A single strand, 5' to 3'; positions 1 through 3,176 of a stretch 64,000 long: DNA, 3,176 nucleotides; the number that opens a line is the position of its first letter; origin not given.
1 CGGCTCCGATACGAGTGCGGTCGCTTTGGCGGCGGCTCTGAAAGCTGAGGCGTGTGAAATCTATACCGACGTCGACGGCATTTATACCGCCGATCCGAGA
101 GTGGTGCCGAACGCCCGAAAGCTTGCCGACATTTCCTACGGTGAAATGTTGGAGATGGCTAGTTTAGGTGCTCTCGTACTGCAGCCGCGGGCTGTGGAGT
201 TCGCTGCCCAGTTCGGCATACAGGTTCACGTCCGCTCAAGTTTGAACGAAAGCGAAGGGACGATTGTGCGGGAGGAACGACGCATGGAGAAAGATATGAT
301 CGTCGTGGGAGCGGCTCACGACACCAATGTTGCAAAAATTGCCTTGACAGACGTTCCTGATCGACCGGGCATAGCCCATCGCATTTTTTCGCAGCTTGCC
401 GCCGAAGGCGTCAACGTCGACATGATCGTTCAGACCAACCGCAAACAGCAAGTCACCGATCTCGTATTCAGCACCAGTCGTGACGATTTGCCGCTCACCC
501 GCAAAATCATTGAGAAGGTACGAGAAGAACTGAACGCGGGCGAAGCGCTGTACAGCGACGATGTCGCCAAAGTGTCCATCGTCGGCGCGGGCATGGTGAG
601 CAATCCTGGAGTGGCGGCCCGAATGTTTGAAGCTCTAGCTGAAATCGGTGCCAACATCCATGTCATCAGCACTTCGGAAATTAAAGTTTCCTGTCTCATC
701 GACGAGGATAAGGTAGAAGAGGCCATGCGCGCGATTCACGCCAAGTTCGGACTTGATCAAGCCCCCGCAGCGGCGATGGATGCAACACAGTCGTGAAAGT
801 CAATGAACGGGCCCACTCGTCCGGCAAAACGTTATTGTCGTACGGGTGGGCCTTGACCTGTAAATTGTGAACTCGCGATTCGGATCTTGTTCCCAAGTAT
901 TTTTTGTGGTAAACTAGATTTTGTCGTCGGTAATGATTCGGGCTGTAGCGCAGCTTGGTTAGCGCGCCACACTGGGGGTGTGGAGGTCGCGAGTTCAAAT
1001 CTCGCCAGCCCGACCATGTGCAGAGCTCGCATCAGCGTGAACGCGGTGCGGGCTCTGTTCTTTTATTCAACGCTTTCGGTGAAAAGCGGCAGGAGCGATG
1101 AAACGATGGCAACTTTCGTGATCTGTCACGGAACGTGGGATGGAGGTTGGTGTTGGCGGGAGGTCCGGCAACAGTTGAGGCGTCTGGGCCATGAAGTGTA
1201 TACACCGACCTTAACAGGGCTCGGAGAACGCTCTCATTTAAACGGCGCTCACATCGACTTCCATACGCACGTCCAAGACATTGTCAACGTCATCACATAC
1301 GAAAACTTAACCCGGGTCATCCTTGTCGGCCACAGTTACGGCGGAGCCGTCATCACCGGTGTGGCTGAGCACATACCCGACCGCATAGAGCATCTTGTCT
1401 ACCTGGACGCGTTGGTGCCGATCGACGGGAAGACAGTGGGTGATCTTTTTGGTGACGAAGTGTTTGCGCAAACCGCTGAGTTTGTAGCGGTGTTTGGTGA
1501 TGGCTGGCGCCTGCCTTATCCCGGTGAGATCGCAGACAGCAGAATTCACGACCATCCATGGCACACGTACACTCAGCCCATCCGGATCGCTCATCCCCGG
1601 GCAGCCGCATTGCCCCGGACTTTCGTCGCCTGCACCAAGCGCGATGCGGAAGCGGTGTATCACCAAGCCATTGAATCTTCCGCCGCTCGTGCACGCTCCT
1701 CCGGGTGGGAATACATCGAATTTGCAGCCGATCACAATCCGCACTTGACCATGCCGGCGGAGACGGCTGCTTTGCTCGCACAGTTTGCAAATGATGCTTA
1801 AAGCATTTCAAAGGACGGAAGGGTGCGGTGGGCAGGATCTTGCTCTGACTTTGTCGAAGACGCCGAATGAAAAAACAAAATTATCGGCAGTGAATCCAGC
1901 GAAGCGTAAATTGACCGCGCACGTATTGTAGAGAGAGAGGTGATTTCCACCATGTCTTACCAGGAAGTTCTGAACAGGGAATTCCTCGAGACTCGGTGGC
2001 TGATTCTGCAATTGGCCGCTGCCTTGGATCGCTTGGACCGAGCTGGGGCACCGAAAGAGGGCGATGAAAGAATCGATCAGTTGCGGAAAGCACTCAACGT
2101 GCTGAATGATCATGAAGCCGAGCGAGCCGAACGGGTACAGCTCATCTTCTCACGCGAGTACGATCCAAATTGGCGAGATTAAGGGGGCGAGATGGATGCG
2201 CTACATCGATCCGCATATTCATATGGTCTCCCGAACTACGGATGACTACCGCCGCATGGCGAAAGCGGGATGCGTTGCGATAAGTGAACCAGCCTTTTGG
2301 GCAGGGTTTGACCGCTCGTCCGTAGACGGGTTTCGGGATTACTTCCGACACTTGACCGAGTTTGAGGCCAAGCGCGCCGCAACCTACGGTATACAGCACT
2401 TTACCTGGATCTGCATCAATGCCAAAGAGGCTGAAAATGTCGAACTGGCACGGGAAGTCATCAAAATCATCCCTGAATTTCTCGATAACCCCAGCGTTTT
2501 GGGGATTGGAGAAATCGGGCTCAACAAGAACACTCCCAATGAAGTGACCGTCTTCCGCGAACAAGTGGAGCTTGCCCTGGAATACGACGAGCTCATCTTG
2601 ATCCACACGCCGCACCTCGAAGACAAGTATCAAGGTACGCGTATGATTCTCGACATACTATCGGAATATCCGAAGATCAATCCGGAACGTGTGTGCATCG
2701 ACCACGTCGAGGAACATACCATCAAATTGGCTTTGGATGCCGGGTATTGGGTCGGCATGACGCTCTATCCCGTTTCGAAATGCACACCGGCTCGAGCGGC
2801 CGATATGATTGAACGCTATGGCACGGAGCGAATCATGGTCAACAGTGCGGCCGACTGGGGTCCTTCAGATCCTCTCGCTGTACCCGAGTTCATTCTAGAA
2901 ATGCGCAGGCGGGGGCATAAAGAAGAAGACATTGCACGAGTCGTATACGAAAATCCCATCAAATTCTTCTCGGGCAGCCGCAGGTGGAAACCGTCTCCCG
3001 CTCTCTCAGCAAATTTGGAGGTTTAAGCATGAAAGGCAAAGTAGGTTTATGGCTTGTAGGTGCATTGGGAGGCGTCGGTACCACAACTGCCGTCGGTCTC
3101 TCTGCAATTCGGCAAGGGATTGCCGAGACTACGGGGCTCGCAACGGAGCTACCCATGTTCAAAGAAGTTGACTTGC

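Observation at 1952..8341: ebo/EDB-like biosynthetic cluster (TatD - MIPS-family cyclase - 2x TIM barrel - phosphodiesterase - UbiA) in a sporulating Firmicute context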

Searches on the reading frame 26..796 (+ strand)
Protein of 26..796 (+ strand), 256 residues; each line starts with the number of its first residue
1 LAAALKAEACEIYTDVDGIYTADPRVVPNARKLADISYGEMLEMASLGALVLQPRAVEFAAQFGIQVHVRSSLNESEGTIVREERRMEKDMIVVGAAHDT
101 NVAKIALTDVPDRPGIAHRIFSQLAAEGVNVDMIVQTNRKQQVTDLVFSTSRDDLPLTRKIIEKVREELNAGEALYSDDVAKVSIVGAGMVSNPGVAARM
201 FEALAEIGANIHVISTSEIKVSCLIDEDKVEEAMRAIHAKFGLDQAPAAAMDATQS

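Call 3: search_protein_families(library=pfam, proteins=[window:26-796:+], max_evalue=0.01)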
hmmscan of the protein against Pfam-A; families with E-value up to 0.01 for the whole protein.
window:26-796:+ (256 aa): 6 families
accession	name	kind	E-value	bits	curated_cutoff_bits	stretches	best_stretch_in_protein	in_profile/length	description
PF22468.2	ACT_9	-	1.3e-34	118.2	27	2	183-241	1-61/61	ACT domain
PF13840.12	ACT_7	-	1.7e-21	76.2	27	1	177-238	3-64/65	ACT domain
PF00696.33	AA_kinase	-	9.5e-21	75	24.9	1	2-71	161-234/234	Amino acid kinase family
PF01842.31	ACT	-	7.9e-16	57.9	27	2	108-166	5-65/66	ACT domain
PF13740.12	ACT_6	-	0.00047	20.5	23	0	111-143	10-42/76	ACT domain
PF22629.2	ACT_AHAS_ss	-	0.0043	17.6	27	0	110-154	5-51/67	AHAS small subunit-like ACT domain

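Call 4: search_protein_families(library=ncbifam, proteins=[window:26-796:+], max_evalue=0.01)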
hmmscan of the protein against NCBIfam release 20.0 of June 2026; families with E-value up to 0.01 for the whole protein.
window:26-796:+ (256 aa): 29 families (the best 25 are shown)
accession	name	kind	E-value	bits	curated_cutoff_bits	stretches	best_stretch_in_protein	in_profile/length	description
NF005155.0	PRK06635.1-4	equivalog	3.3e-100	336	346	1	1-246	160-406/407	aspartate kinase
NF005656.0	PRK07431.1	equivalog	5.7e-88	295.9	657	1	1-250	162-418/587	aspartate kinase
NF005154.0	PRK06635.1-2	equivalog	3.3e-85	286.9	376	1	1-245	161-406/407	aspartate kinase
NF005153.0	PRK06635.1-1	equivalog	7e-85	285.6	585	1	1-250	161-414/421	aspartate kinase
NF005156.0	PRK06635.1-5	equivalog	2e-83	280.5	594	1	1-250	160-409/411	aspartate kinase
TIGR00657.1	asp_kinases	subfamily_domain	9.9e-78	262.2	208.7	1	1-242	201-441/442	aspartate kinase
TIGR00656.1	asp_kin_monofn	equivalog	2.7e-70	237.4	402.25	1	1-242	167-405/407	aspartate kinase, monofunctional class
NF004938.0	PRK06291.1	equivalog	1.7e-56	191.8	528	1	2-245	221-465/468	aspartate kinase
NF006068.0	PRK08210.1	equivalog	1.1e-54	186.2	474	1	2-245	166-404/405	aspartate kinase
NF005161.0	PRK06635.2-5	equivalog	1.3e-54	185.7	586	1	3-242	163-401/402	aspartate kinase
NF006959.0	PRK09436.1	equivalog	6.2e-51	173.4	726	1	1-241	214-459/819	bifunctional aspartate kinase/homoserine dehydrogenase I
NF006570.0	PRK09084.1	equivalog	3.4e-39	135.2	455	1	1-241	209-448/452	lysine-sensitive aspartokinase 3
NF005157.0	PRK06635.2-1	equivalog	2.4e-37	128.7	832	1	9-239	168-397/401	aspartate kinase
NF005158.0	PRK06635.2-2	equivalog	8.9e-36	123.6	717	1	1-238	163-395/401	aspartate kinase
NF006540.0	PRK09034.1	equivalog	6.3e-35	120.7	434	1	1-241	206-448/454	aspartate kinase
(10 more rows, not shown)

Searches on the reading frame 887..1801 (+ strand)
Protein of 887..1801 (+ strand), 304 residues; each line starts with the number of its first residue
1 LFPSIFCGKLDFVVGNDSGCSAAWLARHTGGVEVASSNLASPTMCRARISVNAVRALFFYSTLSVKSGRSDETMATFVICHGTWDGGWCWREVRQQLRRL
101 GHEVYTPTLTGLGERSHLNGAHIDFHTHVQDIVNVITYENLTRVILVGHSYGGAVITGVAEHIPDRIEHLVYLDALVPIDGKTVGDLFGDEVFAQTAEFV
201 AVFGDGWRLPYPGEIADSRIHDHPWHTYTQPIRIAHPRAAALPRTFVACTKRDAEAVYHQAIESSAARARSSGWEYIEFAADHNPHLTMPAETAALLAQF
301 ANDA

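Call 3: search_protein_families(library=pfam, proteins=[window:887-1801:+], max_evalue=0.01)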
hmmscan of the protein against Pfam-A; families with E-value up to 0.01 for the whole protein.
window:887-1801:+ (304 aa): 6 families
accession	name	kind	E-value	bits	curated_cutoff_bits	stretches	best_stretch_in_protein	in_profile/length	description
PF12697.13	Abhydrolase_6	-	3.1e-21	77.5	26.3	1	77-295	1-216/217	Alpha/beta hydrolase family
PF00561.26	Abhydrolase_1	-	4.7e-12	46.5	25.8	1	76-175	2-102/245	alpha/beta hydrolase fold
PF12146.15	Hydrolase_4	-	1.7e-10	41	27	1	73-180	3-114/239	Serine aminopeptidase, S33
PF07819.20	PGAP1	-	2.8e-05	24.4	24.3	1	129-198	76-149/233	PGAP1-like alpha/beta domain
PF12695.13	Abhydrolase_5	-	0.0025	18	27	1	134-175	48-89/164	Alpha/beta hydrolase family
PF02089.21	Palm_thioest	-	0.0046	17.1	26.8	1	77-173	2-106/254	Palmitoyl protein thioesterase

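Call 4: search_protein_families(library=ncbifam, proteins=[window:887-1801:+], max_evalue=0.01)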
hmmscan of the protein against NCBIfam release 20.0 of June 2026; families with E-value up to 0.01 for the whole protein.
window:887-1801:+ (304 aa): 15 families
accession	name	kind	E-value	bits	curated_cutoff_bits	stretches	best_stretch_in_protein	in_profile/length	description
NF002938.0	PRK03592.1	equivalog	1.3e-09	37.8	241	1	75-177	31-131/298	haloalkane dehalogenase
NF007954.0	PRK10673.1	equivalog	1.5e-09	37.5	399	1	122-183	61-121/255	esterase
NF011457.0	PRK14875.1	equivalog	2.6e-09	36.5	307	1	40-171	108-227/372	acetoin dehydrogenase dihydrolipoyllysine-residue acetyltransferase subunit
NF002043.0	PRK00870.1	subfamily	3.6e-09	36.5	265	1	73-189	45-162/302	haloalkane dehalogenase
TIGR03695.1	menH_SHCHC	equivalog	2.1e-07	30.6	208.55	1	75-171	3-100/252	2-succinyl-6-hydroxy-2,4-cyclohexadiene-1-carboxylate synthase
NF050089.1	i_nPHAscl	equivalog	8.1e-07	28.4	300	1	74-175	18-117/288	intracellular short-chain-length polyhydroxyalkanoate depolymerase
NF045632.1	hydroxlase_HsaD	equivalog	1.1e-05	24.5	400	1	72-173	32-135/290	4,5:9,10-diseco-3-hydroxy-5,9,17-trioxoandrosta-1(10),2-diene-4-oate hydrolase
TIGR01738.1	bioH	equivalog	1.7e-05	24.6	206.95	1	76-174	6-97/245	pimeloyl-ACP methyl ester esterase BioH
NF051488.1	bifunc_PcaDC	exception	2e-05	23.9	390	1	90-176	28-112/375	bifunctional 3-oxoadipate enol-lactonase/4-carboxymuconolactone decarboxylase PcaDC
TIGR03056.1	bchO_mg_che_rel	equivalog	2.3e-05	23.5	172.55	1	68-181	24-135/278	alpha/beta fold hydrolase BchO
NF002873.0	PRK03204.1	equivalog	5.8e-05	22.6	466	1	74-180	34-140/286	haloalkane dehalogenase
TIGR03611.1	RutD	equivalog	0.00012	21.5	238.5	1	87-182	26-120/258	pyrimidine utilization protein D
NF008340.0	PRK11126.1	equivalog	0.00012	21.4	261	1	65-158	5-94/255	2-succinyl-6-hydroxy-2,4-cyclohexadiene-1-carboxylate synthase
TIGR02427.1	protocat_pcaD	equivalog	0.00014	21.4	255.85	1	90-176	29-113/251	3-oxoadipate enol-lactonase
NF051487.1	bifunc_PcaCD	exception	0.00084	18.5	430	1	63-172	160-268/413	bifunctional 4-carboxymuconolactone decarboxylase/3-oxoadipate enol-lactonase PcaCD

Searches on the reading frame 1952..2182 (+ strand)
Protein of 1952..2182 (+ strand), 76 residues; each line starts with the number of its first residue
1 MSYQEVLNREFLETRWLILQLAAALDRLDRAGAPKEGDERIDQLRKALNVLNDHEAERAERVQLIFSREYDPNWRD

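Call 8: search_protein_families(library=ncbifam, proteins=[window:1952-2182:+], max_evalue=1)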
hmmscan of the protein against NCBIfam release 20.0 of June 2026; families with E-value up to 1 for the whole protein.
window:1952-2182:+ (76 aa): 1 family
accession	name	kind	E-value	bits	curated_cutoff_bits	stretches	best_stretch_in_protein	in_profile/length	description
NF041077.1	tRNAmeth_TrmJ_Sulfolob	equivalog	0.15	11.7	350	1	10-69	51-111/229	tRNA (cytidine-2'-O-)-methyltransferase TrmJ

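Call 31: search_protein_families(library=pfam, proteins=[window:1952-2182:+], max_evalue=0.001)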
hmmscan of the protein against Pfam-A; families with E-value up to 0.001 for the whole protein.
window:1952-2182:+ (76 aa): 0 families

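Call 56: search_protein_representatives(protein=window:1952-2182:+)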
Query: 76 residues. Proteins with E-value up to 0.001 (for the whole library): 487; up to 1e-10: 99; up to 1e-30: 0. The best 150 are listed.
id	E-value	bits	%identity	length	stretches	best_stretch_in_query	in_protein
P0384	2.6e-17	78.5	58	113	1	4-75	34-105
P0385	3.9e-17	77.9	59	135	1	3-75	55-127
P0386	1.3e-16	76.2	58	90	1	5-75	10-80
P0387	2.3e-16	75.5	53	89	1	4-75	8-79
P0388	4.0e-16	74.7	53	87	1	3-76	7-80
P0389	4.7e-16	74.5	56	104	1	4-75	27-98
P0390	1.9e-15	72.5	54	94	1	4-75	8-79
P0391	3.2e-15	71.9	54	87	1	5-75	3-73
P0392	4.7e-15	71.3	56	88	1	3-75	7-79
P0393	4.7e-15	71.3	59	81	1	1-76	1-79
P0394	8.6e-15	70.5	57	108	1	4-75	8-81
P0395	9.2e-15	70.4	52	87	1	1-75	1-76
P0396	1.3e-14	69.9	51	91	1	3-76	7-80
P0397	1.3e-14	69.9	51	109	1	4-75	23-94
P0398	1.4e-14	69.8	53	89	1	4-75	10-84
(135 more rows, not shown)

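Call 64: predict_structure(alignment_id=A2)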
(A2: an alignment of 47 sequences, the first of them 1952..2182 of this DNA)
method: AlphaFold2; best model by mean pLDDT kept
length: 76 residues; sequences in the alignment: 47
mean_pLDDT: 92.9   pTM: 0.72
mean pLDDT of the five models: 92.9, 92.6, 92.3, 91.6, 91.4
residues with pLDDT >= 90: 61; 70-90: 15; 50-70: 0; < 50: 0
segments of 3 or more residues with pLDDT < 50: none
pLDDT, mean of each block of 10 residues (from residue 1): 96 98 95 88 95 95 91 80
secondary structure, 60 per line:
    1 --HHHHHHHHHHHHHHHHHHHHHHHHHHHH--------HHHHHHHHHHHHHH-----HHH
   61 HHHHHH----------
elements in order: H3-30 H39-52 H58-66

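Call 67: fold_search(model_id=the predicted structure, library=pdb)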
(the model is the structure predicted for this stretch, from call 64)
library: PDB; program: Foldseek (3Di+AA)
matches with E <= 10: 4; with E <= 0.001: 0
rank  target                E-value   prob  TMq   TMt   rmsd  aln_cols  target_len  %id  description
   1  8a22_BD               4.3e+00  0.08  0.31  0.11  13.2        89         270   10  Structure of the mitochondrial ribosome from Polytomella magna (released 2022-11-16)
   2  3e98_B                5.0e+00  0.08  0.32  0.15  20.7        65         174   20  CRYSTAL STRUCTURE OF a GAF domain containing protein that belongs to Pfam DUF484 family (PA5279) FROM PSEUDOMONAS AERU (released 2008-09-02)
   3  5vjx_X                6.2e+00  0.09  0.34  0.41  16.6        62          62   18  Crystal structure of the CLOCK Transcription Domain Exon19 in Complex with a Repressor (released 2017-12-06)
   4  3e98_A                8.2e+00  0.05  0.32  0.14  18.9        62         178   21  CRYSTAL STRUCTURE OF a GAF domain containing protein that belongs to Pfam DUF484 family (PA5279) FROM PSEUDOMONAS AERU (released 2008-09-02)

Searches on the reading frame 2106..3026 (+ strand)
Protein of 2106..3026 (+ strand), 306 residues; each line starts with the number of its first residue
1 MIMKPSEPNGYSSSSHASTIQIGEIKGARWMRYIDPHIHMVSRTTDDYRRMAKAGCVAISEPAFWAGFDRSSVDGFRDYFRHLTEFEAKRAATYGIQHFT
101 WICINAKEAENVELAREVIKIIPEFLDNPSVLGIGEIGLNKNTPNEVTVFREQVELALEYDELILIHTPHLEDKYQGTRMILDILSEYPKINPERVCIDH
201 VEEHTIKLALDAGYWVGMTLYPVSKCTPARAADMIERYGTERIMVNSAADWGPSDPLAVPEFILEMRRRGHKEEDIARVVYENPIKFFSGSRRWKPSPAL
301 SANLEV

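Call 3: search_protein_families(library=pfam, proteins=[window:2106-3026:+], max_evalue=0.01)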
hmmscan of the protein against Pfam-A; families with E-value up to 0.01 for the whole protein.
window:2106-3026:+ (306 aa): 1 family
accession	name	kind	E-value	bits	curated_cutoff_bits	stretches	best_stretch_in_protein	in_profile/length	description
PF01026.27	TatD_DNase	-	2.6e-11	43.9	27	1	94-288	51-252/253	TatD related DNase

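Call 4: search_protein_families(library=ncbifam, proteins=[window:2106-3026:+], max_evalue=0.01)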
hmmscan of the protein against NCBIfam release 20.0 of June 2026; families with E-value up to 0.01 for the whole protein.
window:2106-3026:+ (306 aa): 1 family
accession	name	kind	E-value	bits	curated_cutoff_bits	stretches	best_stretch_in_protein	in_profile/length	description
TIGR00010.1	TIGR00010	subfamily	9.5e-06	25.2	206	1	34-174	2-135/253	YchF/TatD family DNA exonuclease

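Call 8: search_protein_families(library=ncbifam, proteins=[window:2196-3026:+], max_evalue=1)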
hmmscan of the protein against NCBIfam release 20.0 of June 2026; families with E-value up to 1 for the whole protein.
window:2196-3026:+ (276 aa): 2 families
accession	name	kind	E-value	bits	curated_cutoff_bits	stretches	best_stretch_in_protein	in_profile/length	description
TIGR00010.1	TIGR00010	subfamily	7.1e-06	25.6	206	1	4-144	2-135/253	YchF/TatD family DNA exonuclease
NF003055.0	PRK03975.1-2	equivalog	0.047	13.5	122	0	74-137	44-106/140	putative transcriptional regulator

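Call 33: find_encoding_contigs(protein=window:2196-3026:+, flank=10000, max_places=8)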
Protein window:2196-3026:+ (276 aa): 22 contigs read that carry it; 8 places shown.
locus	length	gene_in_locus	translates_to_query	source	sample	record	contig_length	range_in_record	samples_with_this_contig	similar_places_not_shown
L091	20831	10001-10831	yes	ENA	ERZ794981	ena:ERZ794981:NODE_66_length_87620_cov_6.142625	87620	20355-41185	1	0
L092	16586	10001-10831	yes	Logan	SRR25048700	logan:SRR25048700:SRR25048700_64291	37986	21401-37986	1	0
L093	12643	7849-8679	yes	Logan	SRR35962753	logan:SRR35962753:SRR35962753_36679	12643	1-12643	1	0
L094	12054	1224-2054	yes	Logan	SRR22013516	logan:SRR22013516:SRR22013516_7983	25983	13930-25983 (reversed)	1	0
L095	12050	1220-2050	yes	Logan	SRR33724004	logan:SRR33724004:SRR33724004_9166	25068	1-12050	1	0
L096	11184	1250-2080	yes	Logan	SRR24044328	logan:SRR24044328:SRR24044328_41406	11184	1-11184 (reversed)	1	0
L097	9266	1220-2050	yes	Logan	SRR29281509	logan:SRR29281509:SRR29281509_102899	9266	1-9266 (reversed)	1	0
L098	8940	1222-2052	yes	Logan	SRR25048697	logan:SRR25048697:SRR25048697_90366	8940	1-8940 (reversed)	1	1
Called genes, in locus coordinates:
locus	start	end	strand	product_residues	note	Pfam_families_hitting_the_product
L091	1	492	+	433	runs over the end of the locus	PF00009:GTP_EFTU, PF01926:MMR_HSR1, PF02421:FeoB_N, PF00009:GTP_EFTU, PF01926:MMR_HSR1, PF02421:FeoB_N, PF04548:AIG1, PF14714:KH_dom-like, +6 more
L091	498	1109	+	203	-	PF02660:G3P_acyltransf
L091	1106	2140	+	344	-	PF01210:NAD_Gly3P_dh_N, PF02558:ApbA (weak), PF07479:NAD_Gly3P_dh_C, PF20618:GPD_NAD_C_bact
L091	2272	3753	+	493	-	PF09547:SpoIVA_ATPase, PF20438:SpoIVA_middle, PF20439:SpoIVA_C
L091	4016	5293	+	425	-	PF03447:NAD_binding_3, PF00742:Homoserine_dh, PF01842:ACT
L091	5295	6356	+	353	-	PF00291:PALP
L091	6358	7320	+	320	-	PF00288:GHMP_kinases_N, PF08544:GHMP_kinases_C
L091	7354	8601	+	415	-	PF00696:AA_kinase, PF01842:ACT, PF22468:ACT_9 (weak), PF13840:ACT_7, PF22468:ACT_9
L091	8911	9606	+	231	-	PF00561:Abhydrolase_1, PF12146:Hydrolase_4, PF12697:Abhydrolase_6, PF07819:PGAP1 (faint)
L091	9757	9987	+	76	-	-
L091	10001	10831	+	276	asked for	PF01026:TatD_DNase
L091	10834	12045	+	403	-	PF07994:NAD_binding_5, PF01658:Inos-1-P_synth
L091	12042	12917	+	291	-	PF01261:AP_endonuc_2, PF03786:UxuA (weak)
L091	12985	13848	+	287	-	PF01261:AP_endonuc_2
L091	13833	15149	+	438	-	PF01663:Phosphodiest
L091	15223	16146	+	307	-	PF01040:UbiA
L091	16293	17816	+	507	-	PF00005:ABC_tran, PF13304:AAA_21 (faint), PF00005:ABC_tran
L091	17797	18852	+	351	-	PF02653:BPD_transp_2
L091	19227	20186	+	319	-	PF00532:Peripla_BP_1 (weak), PF13407:Peripla_BP_4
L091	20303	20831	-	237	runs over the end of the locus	PF01048:PNP_UDP_1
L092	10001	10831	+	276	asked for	PF01026:TatD_DNase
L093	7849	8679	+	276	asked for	PF01026:TatD_DNase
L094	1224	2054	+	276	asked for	PF01026:TatD_DNase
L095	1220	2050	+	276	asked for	PF01026:TatD_DNase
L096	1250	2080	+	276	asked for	PF01026:TatD_DNase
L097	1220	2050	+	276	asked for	PF01026:TatD_DNase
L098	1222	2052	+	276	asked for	PF01026:TatD_DNase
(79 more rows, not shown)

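Call 38: find_homologous_proteins(query=L091:2272-3753:+)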
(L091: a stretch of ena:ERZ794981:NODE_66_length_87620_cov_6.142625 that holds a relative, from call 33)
Query L091:2272-3753:+ (493 aa): 8000 proteins with E <= 0.001 among 8000 candidates; the best 120 are listed.
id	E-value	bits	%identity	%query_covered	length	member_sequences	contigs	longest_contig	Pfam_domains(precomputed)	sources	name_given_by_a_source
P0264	0.0e+0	1039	93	100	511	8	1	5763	PF09547.17,PF20438.4,PF20439.4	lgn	-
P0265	5.2e-285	964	86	100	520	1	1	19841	PF09547.17,PF20438.4,PF20439.4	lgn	-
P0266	6.1e-272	921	82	100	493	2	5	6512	PF09547.17,PF20438.4,PF20439.4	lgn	-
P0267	8.6e-267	904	80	100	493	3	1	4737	PF09547.17,PF20438.4,PF20439.4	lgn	-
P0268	2.5e-266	902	80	100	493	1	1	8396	PF09547.17,PF20438.4,PF20439.4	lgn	-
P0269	1.9e-261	886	78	100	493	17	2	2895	PF09547.17,PF20438.4,PF20439.4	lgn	-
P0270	5.7e-259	878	77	100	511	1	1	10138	PF09547.17,PF20438.4,PF20439.4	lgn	-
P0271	1.2e-239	814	72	100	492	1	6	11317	PF09547.17,PF20438.4,PF20439.4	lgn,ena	-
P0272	4.6e-239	812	72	100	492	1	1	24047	PF09547.17,PF20438.4,PF20439.4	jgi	jgi:stage IV sporulation protein A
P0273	1.8e-238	810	73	100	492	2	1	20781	PF09547.17,PF20438.4,PF20439.4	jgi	-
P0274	3.6e-238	809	71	100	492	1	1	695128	PF09547.17,PF20438.4,PF20439.4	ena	-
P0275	3.7e-238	809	71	100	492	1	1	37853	PF09547.17,PF20438.4,PF20439.4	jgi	-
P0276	1.1e-236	804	71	100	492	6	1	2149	PF09547.17,PF20438.4,PF20439.4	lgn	-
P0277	3.8e-236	803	71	100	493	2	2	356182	PF09547.17,PF20438.4,PF20439.4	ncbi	-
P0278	4.0e-235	799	71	100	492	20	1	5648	PF09547.17,PF20438.4,PF20439.4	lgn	-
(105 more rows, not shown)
